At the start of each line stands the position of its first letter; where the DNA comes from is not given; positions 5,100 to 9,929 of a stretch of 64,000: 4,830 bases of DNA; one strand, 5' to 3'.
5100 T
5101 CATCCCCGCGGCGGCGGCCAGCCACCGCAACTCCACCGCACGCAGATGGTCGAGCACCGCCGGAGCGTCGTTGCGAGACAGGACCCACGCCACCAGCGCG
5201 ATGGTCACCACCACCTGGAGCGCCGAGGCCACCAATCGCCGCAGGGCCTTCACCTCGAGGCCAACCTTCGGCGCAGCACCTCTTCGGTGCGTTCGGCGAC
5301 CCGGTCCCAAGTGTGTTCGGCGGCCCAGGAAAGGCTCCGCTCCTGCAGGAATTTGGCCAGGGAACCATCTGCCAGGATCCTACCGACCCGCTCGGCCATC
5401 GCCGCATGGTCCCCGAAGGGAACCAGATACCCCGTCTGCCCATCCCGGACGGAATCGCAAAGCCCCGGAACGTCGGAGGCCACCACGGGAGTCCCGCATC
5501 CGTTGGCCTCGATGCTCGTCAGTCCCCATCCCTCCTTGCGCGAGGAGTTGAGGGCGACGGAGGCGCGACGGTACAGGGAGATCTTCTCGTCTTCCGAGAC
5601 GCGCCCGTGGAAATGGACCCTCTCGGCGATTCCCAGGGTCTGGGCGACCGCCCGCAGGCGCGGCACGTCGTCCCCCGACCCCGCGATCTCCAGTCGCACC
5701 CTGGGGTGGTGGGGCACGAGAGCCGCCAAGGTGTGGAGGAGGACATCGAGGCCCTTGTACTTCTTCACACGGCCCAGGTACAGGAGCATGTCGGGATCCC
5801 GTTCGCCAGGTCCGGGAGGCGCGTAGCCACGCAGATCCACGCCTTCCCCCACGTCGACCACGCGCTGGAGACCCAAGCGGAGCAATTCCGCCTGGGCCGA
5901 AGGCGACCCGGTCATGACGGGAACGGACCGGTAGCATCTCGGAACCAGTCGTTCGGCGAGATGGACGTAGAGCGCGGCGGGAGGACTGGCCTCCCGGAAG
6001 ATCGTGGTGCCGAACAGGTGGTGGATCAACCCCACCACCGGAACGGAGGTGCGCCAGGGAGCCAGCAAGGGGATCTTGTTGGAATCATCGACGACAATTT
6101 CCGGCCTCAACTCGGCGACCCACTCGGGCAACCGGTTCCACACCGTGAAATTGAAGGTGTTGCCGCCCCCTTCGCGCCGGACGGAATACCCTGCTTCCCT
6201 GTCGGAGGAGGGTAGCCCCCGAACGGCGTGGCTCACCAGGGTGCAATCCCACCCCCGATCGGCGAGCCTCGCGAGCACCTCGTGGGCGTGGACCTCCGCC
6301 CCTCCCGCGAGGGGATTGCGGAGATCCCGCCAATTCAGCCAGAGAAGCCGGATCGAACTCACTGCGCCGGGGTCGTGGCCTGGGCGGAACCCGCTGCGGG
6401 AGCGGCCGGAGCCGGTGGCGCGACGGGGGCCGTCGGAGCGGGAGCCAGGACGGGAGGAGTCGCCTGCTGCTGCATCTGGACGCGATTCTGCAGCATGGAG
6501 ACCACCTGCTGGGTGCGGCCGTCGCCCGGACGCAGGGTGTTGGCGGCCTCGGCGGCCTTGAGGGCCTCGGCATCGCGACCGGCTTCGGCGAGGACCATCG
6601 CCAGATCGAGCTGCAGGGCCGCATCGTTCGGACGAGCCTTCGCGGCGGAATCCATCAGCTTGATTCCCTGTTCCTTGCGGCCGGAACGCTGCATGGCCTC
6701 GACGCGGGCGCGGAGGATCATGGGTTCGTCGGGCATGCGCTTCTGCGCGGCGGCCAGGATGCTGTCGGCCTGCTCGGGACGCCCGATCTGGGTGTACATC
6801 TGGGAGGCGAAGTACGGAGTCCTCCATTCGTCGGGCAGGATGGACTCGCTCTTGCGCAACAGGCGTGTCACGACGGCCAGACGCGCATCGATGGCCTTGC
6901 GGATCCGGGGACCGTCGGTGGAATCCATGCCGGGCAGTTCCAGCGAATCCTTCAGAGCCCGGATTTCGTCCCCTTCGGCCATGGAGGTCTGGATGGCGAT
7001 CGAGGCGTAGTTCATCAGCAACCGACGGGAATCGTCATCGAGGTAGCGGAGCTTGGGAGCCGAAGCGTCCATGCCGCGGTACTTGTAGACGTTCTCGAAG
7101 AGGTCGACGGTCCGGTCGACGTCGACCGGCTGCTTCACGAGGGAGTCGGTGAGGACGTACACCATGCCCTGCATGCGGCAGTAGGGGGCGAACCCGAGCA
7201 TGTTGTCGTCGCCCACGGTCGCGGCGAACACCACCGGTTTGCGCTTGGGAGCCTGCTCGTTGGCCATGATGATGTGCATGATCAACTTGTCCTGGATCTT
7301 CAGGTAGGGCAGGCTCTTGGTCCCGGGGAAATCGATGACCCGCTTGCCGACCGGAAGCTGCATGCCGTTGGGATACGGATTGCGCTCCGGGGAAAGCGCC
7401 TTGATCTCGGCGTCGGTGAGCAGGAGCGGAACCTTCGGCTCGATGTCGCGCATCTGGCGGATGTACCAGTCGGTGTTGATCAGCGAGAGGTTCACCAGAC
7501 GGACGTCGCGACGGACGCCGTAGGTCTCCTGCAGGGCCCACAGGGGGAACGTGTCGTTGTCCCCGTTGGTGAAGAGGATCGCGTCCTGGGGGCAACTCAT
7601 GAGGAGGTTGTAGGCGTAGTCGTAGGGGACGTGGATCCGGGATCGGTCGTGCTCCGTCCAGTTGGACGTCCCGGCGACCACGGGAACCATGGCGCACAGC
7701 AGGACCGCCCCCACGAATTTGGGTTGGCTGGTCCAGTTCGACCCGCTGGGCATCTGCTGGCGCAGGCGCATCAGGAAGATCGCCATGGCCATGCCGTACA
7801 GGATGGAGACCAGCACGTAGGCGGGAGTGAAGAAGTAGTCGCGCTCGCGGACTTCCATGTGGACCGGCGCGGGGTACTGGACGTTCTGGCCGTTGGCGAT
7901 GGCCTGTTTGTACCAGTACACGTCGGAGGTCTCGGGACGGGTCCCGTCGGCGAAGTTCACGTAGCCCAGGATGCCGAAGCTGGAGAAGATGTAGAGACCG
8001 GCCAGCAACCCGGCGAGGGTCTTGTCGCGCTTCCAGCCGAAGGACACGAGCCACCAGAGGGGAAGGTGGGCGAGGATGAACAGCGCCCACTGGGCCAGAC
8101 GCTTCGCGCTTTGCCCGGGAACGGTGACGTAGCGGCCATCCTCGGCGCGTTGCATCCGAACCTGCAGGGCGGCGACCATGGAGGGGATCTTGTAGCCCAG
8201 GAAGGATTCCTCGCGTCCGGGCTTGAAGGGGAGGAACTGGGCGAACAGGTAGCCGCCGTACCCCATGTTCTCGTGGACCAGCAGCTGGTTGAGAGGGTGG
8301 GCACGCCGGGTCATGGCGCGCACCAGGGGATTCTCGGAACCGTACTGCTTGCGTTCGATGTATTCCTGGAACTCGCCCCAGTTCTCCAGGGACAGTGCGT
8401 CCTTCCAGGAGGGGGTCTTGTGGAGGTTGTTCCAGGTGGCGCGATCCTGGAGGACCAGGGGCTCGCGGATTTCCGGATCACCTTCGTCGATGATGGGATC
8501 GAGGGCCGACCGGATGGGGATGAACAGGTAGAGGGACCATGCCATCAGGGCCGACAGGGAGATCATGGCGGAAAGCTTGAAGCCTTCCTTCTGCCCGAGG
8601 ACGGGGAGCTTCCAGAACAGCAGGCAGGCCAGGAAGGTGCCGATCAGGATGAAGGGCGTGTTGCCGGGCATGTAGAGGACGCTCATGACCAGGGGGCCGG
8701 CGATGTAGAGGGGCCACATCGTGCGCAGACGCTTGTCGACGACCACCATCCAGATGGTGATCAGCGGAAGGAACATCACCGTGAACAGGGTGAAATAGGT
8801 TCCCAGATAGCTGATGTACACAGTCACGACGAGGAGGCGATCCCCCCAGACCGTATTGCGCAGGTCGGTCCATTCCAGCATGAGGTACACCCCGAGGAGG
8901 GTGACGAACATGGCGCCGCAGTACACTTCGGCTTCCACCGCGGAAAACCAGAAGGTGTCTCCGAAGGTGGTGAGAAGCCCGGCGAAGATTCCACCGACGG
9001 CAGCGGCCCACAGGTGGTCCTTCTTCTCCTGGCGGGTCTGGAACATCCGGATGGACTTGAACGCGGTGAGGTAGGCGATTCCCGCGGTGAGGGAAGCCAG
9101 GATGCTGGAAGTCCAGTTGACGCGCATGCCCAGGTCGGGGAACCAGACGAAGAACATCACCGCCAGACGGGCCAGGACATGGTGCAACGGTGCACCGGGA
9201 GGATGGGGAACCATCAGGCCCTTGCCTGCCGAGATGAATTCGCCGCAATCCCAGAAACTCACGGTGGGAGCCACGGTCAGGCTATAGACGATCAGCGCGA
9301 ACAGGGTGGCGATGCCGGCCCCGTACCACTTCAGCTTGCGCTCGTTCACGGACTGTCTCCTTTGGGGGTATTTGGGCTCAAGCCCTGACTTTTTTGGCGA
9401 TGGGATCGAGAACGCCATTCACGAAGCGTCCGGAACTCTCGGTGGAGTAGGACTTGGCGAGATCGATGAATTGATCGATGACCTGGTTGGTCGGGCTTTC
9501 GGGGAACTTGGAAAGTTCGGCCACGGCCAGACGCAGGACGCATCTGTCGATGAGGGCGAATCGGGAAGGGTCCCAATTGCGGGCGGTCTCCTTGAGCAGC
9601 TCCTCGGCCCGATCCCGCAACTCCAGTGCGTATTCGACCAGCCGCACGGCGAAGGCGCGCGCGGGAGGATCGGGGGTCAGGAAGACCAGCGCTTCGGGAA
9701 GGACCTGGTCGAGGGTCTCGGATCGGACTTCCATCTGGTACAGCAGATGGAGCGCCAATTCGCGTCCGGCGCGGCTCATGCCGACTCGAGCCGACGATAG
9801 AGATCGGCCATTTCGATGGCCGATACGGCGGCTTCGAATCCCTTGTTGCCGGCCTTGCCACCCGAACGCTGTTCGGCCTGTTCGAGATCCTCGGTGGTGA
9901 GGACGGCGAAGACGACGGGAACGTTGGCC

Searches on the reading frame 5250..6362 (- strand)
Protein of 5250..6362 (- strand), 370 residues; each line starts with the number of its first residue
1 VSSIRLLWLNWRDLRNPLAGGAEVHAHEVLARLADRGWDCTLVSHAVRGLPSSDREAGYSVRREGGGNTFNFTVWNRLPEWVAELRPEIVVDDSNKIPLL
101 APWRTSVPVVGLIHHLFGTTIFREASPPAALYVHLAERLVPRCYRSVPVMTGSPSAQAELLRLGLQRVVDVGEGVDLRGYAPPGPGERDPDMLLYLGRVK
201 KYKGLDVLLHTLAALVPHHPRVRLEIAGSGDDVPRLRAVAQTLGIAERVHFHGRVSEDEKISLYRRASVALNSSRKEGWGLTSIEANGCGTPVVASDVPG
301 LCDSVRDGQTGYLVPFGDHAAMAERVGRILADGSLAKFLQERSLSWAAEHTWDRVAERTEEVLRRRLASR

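Call 17: search_protein_families(library=pfam, proteins=[window:5250-6362:-], max_evalue=0.0001)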
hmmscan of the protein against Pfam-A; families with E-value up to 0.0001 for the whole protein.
window:5250-6362:- (370 aa): 6 families
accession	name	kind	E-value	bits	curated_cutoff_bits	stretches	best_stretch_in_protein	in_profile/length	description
PF00534.26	Glycos_transf_1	-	2.4e-38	131.8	26.4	1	189-341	14-167/172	Glycosyl transferases group 1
PF13692.12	Glyco_trans_1_4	-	3.6e-34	118.5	27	1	192-332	3-142/142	Glycosyl transferases group 1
PF20706.3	GT4-conflict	-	8.8e-13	48.4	26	1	182-356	192-382/385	Family 4 Glycosyltransferase in conflict systems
PF13439.12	Glyco_transf_4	-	9e-13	49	28.5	1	20-177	2-168/170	Glycosyltransferase Family 4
PF13524.12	Glyco_trans_1_2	-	1.1e-11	45.3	25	1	213-359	7-142/144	Glycosyl transferase-like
PF13579.12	Glyco_trans_4_4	-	1.8e-08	35.3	29.7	1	20-167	1-149/158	Glycosyl transferase 4-like domain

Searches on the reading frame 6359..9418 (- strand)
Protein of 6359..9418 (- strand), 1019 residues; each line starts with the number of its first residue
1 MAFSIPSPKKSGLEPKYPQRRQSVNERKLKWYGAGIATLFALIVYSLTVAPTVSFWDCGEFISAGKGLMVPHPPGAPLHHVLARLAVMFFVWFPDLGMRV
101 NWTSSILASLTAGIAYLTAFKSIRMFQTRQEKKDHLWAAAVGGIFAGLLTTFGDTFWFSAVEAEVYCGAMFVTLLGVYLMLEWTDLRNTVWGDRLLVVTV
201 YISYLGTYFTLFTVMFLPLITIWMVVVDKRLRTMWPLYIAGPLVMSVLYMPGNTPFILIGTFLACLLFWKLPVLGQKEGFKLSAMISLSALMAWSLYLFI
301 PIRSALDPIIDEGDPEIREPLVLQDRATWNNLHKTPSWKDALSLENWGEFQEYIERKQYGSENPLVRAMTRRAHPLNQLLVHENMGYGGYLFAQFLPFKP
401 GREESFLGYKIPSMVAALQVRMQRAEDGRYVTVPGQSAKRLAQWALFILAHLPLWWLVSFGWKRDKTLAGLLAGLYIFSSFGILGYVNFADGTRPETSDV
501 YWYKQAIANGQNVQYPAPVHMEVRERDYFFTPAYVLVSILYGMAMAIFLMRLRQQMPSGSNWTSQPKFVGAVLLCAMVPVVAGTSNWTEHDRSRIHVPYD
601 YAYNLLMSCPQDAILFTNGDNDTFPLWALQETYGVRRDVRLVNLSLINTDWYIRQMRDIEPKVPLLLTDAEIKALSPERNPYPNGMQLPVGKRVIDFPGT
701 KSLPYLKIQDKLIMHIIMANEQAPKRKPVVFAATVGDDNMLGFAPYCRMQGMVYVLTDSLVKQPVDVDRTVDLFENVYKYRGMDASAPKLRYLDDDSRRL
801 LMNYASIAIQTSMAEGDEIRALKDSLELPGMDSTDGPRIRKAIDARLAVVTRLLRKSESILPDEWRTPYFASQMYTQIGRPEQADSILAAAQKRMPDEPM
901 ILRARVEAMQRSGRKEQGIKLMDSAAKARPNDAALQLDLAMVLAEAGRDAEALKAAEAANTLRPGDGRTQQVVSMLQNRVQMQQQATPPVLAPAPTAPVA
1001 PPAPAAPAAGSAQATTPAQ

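Call 17: search_protein_families(library=pfam, proteins=[window:6359-9418:-], max_evalue=0.0001)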
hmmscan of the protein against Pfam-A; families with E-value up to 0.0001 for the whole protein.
window:6359-9418:- (1019 aa): 3 families
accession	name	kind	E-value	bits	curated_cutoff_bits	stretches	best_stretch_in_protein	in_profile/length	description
PF11028.14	TMEM260-like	-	3.8e-35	121.7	24.2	1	57-227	1-173/179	Protein O-mannosyl-transferase TMEM260-like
PF14559.12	TPR_19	-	4e-07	30.7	25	0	916-968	8-60/68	Tetratricopeptide repeat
PF13428.12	TPR_14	-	1.8e-05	25.4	23.5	0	901-940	3-42/44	Tetratricopeptide repeat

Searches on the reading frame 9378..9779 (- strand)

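Call 17: search_protein_families(library=pfam, proteins=[window:9378-9779:-], max_evalue=0.0001)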
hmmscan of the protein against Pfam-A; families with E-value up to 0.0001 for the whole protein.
window:9378-9779:- (133 aa): 1 family
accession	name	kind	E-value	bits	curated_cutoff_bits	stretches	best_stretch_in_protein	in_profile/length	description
PF01029.23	NusB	-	1.1e-24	87.8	23.1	1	5-129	3-133/133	NusB family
